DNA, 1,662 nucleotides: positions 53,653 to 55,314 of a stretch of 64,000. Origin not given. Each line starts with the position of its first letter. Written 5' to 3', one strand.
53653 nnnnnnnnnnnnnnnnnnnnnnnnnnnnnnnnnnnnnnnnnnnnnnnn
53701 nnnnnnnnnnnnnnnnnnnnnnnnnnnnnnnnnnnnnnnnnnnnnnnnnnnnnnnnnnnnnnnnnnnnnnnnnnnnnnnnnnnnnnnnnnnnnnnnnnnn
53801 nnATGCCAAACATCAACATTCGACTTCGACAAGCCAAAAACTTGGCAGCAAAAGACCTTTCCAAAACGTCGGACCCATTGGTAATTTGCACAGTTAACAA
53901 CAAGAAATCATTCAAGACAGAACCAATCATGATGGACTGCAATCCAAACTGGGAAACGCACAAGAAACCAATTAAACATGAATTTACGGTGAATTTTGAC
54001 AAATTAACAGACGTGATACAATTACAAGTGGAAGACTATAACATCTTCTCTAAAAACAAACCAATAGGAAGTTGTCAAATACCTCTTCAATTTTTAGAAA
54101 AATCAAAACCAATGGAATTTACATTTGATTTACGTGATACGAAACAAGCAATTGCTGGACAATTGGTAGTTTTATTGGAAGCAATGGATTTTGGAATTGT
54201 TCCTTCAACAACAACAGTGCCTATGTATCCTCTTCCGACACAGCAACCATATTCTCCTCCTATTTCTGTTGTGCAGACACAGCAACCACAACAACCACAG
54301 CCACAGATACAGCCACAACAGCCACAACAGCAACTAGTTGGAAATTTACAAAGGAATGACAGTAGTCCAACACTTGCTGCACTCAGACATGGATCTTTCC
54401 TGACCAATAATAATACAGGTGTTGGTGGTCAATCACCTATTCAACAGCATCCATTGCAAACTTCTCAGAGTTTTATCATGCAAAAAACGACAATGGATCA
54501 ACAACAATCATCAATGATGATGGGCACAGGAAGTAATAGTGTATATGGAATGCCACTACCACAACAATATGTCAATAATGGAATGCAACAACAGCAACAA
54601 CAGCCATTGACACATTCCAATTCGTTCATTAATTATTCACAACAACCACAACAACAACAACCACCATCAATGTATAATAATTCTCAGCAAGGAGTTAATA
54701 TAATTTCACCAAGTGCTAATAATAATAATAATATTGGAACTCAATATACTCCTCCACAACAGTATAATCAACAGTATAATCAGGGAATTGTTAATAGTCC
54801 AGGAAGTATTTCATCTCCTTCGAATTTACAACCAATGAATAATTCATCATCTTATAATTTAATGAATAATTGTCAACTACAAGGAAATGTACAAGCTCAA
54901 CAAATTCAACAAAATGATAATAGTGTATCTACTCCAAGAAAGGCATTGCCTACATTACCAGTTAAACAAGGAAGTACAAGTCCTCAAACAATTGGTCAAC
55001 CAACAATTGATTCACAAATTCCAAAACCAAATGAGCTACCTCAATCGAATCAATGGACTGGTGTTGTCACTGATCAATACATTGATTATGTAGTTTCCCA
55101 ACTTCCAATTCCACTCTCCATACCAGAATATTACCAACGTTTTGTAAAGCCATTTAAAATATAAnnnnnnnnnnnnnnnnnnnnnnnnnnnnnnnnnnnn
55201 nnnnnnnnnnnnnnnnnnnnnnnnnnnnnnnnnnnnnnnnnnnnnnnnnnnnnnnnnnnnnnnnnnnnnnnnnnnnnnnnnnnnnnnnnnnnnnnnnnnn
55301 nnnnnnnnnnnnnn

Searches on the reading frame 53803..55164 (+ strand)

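Call 71: search_protein_families(library=pfam, proteins=[window:53803-55164:+], max_evalue=0.0001)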
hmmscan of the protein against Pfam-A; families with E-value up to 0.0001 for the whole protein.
window:53803-55164:+ (453 aa): 1 family
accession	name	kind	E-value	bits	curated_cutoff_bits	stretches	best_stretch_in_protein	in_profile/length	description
PF00168.36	C2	-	4.3e-15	56.2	22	1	5-110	4-104/104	C2 domain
